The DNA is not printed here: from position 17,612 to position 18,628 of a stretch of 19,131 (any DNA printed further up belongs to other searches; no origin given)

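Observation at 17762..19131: In-frame fusion of a uridine-kinase/PRK-family P-loop kinase domain to a DHDPS/NAL-family aldolase domain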

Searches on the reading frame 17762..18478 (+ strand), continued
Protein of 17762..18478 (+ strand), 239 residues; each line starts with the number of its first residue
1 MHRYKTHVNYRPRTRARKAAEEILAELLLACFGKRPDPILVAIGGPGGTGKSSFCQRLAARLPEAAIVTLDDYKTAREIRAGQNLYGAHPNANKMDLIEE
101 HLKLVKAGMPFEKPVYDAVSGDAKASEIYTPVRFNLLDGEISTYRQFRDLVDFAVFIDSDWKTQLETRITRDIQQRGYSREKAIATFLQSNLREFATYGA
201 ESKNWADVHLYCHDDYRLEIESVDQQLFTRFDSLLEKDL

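Call 57: find_encoding_contigs(protein=P0279, flank=8000, max_places=2)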
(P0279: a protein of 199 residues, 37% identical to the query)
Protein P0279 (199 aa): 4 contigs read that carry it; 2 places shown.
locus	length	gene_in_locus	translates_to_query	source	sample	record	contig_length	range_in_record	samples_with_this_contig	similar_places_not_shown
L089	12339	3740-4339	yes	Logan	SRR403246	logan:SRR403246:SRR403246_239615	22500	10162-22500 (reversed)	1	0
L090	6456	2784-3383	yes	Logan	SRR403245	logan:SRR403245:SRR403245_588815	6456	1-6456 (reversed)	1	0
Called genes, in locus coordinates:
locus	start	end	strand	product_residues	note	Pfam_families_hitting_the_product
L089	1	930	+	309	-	?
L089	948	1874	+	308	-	PF00494:SQS_PSY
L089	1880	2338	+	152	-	-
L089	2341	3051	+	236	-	PF18916:Lycopene_cyc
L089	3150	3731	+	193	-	-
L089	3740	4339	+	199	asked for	PF25199:nSTAND_NTPase5 (weak), PF00485:PRK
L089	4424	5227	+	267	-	PF03976:PPK2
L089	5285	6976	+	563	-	PF07969:Amidohydro_3, PF01979:Amidohydro_1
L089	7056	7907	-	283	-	PF01145:Band_7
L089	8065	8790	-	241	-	PF11376:DUF3179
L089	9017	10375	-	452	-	PF13598:DUF4139 (weak)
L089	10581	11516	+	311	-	PF02588:YitT_membrane, PF10035:DUF2179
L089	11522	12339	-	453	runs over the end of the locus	PF13426:PAS_9 (weak), PF00512:HisKA (weak), PF02518:HATPase_c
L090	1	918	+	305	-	?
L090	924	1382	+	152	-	-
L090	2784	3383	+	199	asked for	PF25199:nSTAND_NTPase5 (weak), PF00485:PRK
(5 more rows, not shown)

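Call 58: find_encoding_contigs(protein=P0152, flank=8000, max_places=2)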
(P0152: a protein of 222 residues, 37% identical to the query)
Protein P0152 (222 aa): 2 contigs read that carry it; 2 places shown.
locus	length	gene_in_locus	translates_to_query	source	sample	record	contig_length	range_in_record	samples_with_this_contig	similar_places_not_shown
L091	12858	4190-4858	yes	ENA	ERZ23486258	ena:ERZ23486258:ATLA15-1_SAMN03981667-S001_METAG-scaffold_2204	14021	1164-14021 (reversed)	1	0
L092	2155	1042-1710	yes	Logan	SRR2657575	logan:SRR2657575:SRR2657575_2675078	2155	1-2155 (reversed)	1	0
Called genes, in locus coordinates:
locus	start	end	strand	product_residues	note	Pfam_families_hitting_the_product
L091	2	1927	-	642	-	?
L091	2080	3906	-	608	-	PF17297:PEPCK_N, PF00821:PEPCK_GTP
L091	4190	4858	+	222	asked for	PF00485:PRK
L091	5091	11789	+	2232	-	PF00497:SBP_bac_3, PF00497:SBP_bac_3, PF02743:dCache_1, PF00989:PAS, PF13426:PAS_9, PF00989:PAS, PF08447:PAS_3, PF08448:PAS_4, +13 more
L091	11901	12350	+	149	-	PF09685:MamF_MmsF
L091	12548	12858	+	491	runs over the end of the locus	?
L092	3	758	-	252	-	?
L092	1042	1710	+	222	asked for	PF00485:PRK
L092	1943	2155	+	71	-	?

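Call 80: predict_structure(alignment_id=A5)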
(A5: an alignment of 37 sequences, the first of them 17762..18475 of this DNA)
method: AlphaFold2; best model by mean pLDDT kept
length: 238 residues; sequences in the alignment: 37
mean_pLDDT: 91.3   pTM: 0.89
mean pLDDT of the five models: 91.3, 91.1, 90.8, 89.4, 88.4
residues with pLDDT >= 90: 178; 70-90: 48; 50-70: 10; < 50: 2
segments of 3 or more residues with pLDDT < 50: none
pLDDT, mean of each block of 10 residues (from residue 1): 71 68 96 95 95 97 97 93 90 97 98 93 93 97 95 97 91 89 92 91 94 92 90 74
secondary structure, 60 per line:
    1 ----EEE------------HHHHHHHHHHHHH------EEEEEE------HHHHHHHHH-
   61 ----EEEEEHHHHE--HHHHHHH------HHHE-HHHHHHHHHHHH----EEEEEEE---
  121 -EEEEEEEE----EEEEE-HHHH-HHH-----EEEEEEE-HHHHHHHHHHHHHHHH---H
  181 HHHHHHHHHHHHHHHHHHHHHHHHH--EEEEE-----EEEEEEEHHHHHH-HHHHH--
elements in order: E5-7 H20-32 E39-44 H51-59 E65-69 H70-73 H77-83 H95-106 E111-117 E122-129 E134-138 H140-143 E153-159 H161-176 H180-205 E208-212 E218-224 H225-230 H232-236

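Call 82: fold_search(model_id=the predicted structure, library=pdb)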
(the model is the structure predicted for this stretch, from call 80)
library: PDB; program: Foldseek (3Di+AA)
matches with E <= 10: 1605; with E <= 0.001: 166
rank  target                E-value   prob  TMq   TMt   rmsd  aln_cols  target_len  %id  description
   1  6n54_A                6.4e-17  1.00  0.68  0.77   2.7       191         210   27  Crystal structure of human uridine-cytidine kinase 2 complexed with 2'-azidocytidine monophosphate (released 2019-11-27)
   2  9qkp_D                8.4e-17  1.00  0.70  0.56   4.0       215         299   24  Structure of the cyanobacteria specific PRK from Chroococcidiopsis (Hyella disjuncta) PCC 6712 (P41212 crystal form) (released 2026-04-08)
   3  9qkn                  1.2e-16  1.00  0.69  0.53   2.0       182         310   26  Structure of the cyanobacteria specific PRK from Gloeocapsa PCC 73106 (released 2026-04-08)
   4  9qko_A                1.2e-16  1.00  0.69  0.55   1.9       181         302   28  Structure of the cyanobacteria specific PRK from Chroococcidiopsis (Hyella disjuncta) PCC 6712 (P1 crystal form) (released 2026-04-08)
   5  9qkp_A                1.7e-16  1.00  0.67  0.53   2.1       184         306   27  Structure of the cyanobacteria specific PRK from Chroococcidiopsis (Hyella disjuncta) PCC 6712 (P41212 crystal form) (released 2026-04-08)
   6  9qkp_B                3.1e-16  1.00  0.67  0.53   2.1       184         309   27  Structure of the cyanobacteria specific PRK from Chroococcidiopsis (Hyella disjuncta) PCC 6712 (P41212 crystal form) (released 2026-04-08)
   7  6n53_B                4.3e-16  1.00  0.67  0.75   2.8       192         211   26  Crystal structure of human uridine-cytidine kinase 2 complexed with 2'-azidouridine monophosphate (released 2019-11-27)
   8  6n54_B                5.5e-16  1.00  0.68  0.76   2.7       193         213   26  Crystal structure of human uridine-cytidine kinase 2 complexed with 2'-azidocytidine monophosphate (released 2019-11-27)
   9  1uej_B                5.9e-16  1.00  0.68  0.77   2.7       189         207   27  Crystal structure of human uridine-cytidine kinase 2 complexed with a substrate, cytidine (released 2004-05-04)
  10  6n53_A                6.3e-16  1.00  0.68  0.77   2.8       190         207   27  Crystal structure of human uridine-cytidine kinase 2 complexed with 2'-azidouridine monophosphate (released 2019-11-27)
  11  1ufq_B                6.7e-16  1.00  0.67  0.77   3.1       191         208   28  Crystal structure of ligand-free human uridine-cytidine kinase 2 (released 2004-05-04)
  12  6pwz_A                8.7e-16  1.00  0.67  0.75   4.3       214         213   24  Crystal structure of human uridine-cytidine kinase 2 complexed with 2'-azidocytidine (released 2020-07-29)
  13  3asy_A                9.3e-16  1.00  0.68  0.79   2.3       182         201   27  ligand-free structure of uridine kinase from thermus thermophilus HB8 (released 2011-06-01)
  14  6hzk_A                9.3e-16  1.00  0.63  0.47   3.6       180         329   29  Crystal structure of redox-inhibited phosphoribulokinase from Synechococcus sp. (strain PCC 6301) (released 2019-03-27)
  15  1udw_A                1.5e-15  1.00  0.67  0.77   4.4       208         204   24  Crystal structure of human uridine-cytidine kinase 2 complexed with a feedback-inhibitor, CTP (released 2004-05-04)
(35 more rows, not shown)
